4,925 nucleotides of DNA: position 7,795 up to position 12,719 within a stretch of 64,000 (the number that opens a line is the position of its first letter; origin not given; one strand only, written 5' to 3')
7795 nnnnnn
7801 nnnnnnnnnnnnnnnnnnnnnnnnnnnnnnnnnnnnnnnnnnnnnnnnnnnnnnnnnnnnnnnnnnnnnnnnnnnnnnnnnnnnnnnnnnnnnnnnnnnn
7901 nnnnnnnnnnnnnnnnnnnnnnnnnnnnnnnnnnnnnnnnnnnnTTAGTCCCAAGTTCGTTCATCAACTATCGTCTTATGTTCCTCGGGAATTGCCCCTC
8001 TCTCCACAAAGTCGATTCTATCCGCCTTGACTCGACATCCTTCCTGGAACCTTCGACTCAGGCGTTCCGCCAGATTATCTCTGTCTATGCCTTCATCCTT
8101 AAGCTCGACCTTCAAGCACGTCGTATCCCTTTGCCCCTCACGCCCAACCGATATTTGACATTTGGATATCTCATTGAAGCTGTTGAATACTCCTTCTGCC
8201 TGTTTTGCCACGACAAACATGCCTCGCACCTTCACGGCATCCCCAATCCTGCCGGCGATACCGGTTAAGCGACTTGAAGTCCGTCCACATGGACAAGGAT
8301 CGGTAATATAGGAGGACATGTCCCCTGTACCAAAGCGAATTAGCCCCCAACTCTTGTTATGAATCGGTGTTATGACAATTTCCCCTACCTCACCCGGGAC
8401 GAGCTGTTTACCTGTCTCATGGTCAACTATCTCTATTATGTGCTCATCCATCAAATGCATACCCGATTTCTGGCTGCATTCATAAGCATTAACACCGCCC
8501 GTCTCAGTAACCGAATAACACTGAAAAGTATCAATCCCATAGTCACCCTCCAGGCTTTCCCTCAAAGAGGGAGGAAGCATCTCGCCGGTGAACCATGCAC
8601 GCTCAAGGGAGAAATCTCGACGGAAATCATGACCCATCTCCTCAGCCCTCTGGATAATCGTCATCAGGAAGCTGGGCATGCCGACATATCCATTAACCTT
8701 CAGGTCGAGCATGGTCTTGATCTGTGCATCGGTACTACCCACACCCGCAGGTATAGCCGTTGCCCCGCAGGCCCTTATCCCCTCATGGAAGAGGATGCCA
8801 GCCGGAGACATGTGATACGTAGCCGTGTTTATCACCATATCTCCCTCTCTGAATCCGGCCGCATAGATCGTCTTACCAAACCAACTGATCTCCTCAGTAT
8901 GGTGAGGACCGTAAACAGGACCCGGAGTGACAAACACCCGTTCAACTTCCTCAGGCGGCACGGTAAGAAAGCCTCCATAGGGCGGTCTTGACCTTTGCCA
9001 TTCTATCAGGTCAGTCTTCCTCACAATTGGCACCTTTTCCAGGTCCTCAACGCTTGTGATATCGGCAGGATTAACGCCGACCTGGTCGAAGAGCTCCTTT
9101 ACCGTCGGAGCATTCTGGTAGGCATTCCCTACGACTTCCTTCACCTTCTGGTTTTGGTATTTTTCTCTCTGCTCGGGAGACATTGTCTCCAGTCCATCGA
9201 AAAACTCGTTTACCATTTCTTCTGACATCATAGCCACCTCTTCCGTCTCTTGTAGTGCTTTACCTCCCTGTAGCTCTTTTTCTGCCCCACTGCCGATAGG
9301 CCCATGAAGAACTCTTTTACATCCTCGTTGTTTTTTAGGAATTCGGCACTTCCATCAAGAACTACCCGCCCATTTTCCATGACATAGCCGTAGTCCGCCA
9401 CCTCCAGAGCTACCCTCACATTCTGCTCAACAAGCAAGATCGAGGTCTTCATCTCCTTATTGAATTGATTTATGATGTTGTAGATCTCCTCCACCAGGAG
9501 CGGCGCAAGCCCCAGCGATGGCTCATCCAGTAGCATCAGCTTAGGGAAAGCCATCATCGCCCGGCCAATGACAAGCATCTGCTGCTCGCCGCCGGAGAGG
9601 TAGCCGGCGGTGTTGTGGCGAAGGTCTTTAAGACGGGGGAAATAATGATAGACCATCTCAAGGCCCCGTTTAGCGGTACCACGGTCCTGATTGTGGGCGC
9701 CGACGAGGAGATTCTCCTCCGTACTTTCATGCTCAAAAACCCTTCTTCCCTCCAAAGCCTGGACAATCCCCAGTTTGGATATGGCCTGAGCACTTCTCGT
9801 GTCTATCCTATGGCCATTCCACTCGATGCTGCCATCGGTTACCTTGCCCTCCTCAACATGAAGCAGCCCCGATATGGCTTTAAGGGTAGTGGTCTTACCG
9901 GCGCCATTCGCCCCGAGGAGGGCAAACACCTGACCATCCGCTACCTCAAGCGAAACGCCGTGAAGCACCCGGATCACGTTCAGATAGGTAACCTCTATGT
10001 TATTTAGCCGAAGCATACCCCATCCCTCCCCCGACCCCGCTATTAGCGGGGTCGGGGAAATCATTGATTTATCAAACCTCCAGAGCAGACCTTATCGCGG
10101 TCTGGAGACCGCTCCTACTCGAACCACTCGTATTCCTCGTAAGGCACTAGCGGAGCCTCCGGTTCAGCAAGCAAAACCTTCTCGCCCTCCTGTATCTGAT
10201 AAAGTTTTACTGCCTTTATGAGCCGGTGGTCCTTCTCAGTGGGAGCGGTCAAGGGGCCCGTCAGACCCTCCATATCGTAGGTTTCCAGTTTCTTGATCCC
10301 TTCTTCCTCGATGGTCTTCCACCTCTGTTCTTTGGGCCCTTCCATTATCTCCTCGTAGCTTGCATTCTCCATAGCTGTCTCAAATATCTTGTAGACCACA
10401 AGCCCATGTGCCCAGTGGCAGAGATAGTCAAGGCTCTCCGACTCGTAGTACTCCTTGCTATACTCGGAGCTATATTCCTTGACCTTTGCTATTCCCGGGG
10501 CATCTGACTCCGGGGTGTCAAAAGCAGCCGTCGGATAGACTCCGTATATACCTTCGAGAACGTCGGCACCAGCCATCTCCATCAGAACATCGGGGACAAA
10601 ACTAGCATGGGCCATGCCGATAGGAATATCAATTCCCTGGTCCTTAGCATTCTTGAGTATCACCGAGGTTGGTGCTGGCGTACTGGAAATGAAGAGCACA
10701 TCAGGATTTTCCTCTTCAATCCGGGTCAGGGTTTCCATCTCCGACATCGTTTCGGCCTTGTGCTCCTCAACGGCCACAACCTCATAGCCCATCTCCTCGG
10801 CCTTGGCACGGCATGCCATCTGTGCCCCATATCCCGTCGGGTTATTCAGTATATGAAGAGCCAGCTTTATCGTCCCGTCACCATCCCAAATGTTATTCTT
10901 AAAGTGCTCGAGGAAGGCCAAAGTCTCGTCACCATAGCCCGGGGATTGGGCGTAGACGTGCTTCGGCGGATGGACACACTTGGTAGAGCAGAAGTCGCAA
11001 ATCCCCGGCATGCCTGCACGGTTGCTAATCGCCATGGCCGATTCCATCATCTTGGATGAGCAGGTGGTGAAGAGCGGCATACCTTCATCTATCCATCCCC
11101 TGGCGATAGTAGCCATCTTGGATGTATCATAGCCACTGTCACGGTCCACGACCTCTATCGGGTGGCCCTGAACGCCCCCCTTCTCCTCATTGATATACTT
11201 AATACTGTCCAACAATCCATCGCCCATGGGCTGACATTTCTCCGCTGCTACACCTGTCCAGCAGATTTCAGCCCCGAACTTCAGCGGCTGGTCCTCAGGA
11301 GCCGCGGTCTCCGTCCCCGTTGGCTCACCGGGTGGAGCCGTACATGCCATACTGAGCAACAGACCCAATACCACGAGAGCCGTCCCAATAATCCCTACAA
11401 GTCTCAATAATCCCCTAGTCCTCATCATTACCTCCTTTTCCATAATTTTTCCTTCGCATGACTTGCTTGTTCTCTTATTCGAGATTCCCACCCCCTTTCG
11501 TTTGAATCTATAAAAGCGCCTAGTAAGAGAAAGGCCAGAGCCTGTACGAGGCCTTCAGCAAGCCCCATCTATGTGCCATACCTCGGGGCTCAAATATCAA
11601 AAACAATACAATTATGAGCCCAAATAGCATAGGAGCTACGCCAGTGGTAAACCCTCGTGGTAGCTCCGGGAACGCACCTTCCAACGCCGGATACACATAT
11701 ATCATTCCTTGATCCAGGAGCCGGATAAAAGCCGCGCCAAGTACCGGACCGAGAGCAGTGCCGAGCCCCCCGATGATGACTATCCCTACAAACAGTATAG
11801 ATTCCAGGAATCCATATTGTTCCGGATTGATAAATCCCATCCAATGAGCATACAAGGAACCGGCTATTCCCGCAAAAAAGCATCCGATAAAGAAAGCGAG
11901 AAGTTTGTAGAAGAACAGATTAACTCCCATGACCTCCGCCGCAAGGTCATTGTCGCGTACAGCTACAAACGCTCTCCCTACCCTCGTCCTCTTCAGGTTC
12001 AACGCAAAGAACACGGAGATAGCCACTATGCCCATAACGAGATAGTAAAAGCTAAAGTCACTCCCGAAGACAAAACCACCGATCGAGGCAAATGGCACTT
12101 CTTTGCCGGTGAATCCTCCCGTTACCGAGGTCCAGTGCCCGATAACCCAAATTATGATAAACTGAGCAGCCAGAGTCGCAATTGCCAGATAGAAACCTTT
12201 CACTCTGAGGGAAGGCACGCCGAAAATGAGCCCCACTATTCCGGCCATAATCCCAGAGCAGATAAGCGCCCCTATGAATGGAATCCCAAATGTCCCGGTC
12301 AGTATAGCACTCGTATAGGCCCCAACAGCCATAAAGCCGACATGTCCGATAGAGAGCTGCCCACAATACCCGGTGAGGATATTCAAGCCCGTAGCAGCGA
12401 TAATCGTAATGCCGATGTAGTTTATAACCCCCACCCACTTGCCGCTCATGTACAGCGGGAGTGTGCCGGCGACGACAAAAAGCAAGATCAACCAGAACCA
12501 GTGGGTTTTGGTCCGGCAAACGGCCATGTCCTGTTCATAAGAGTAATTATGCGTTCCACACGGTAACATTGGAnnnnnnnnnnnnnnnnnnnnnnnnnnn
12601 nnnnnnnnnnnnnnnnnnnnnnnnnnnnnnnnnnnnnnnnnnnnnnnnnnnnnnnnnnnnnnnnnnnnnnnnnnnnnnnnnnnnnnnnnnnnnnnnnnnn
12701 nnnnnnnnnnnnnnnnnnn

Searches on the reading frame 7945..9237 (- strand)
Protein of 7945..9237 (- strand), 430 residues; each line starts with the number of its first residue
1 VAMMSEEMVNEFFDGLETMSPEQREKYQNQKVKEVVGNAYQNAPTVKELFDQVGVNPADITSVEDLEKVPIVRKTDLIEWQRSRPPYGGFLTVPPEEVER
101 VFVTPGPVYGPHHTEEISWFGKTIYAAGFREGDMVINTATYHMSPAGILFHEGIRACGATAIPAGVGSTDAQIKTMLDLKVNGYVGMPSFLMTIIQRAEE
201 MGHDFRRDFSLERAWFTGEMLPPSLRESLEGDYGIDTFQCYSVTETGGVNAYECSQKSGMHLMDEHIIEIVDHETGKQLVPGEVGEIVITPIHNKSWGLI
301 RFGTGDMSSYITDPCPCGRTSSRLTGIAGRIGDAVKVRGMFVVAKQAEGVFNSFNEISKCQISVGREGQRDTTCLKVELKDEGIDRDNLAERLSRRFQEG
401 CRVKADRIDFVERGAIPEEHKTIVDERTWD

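Call 47: search_protein_families(library=pfam, proteins=[window:7945-9237:-], max_evalue=0.00001)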
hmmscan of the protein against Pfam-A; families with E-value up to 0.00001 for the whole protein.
window:7945-9237:- (430 aa): 1 family
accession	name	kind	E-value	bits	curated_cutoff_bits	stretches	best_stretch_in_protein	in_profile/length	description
PF00501.34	AMP-binding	-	4.8e-12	45.8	29.9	1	127-289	200-374/384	AMP-binding enzyme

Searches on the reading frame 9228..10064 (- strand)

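Call 47: search_protein_families(library=pfam, proteins=[window:9228-10064:-], max_evalue=0.00001)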
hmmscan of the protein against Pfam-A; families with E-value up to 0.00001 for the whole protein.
window:9228-10064:- (278 aa): 2 families
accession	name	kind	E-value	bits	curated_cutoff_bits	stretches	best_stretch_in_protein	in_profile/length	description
PF00005.33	ABC_tran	-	2.1e-25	90.4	25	1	34-183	1-136/137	ABC transporter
PF13304.12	AAA_21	-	1.9e-10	41.7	27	0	47-111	2-73/304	AAA domain, putative AbiEii toxin, Type IV TA system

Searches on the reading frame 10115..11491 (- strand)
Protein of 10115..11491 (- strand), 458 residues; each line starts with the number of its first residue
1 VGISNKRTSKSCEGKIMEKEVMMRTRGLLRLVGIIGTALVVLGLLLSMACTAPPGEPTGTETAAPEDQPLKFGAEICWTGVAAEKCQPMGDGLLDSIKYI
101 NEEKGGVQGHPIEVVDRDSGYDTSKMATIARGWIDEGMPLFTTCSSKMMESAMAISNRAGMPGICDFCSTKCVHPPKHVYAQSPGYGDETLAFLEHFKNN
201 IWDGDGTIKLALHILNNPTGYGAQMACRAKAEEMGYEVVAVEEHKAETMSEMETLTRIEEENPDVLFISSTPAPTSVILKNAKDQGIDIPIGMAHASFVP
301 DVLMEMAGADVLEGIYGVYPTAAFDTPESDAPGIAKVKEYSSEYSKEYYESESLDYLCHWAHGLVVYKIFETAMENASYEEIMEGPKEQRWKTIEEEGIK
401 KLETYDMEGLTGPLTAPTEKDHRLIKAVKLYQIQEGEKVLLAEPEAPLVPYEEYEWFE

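Call 47: search_protein_families(library=pfam, proteins=[window:10115-11491:-], max_evalue=0.00001)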
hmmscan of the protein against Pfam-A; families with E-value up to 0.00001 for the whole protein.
window:10115-11491:- (458 aa): 1 family
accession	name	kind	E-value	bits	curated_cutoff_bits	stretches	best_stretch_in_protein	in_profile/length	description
PF13458.12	Peripla_BP_6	-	1.1e-27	98.1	31.7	1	70-436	2-341/343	Periplasmic binding protein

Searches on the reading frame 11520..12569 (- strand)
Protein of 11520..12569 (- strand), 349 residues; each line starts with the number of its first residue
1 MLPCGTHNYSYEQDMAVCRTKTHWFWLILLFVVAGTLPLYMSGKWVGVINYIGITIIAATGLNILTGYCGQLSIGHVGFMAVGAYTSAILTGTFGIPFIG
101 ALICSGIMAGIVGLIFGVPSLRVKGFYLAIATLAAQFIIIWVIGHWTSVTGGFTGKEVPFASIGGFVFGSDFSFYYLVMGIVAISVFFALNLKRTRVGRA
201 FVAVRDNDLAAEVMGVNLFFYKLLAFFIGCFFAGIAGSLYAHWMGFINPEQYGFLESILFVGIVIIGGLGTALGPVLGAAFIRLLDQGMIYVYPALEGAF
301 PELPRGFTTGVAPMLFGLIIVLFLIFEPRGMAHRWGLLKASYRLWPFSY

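Call 47: search_protein_families(library=pfam, proteins=[window:11520-12569:-], max_evalue=0.00001)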
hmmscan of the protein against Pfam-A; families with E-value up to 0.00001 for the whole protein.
window:11520-12569:- (349 aa): 1 family
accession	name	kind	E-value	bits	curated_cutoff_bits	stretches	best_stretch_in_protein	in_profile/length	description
PF02653.21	BPD_transp_2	-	1.2e-41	143.1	26.8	1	47-322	4-267/269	Branched-chain amino acid transport system / permease component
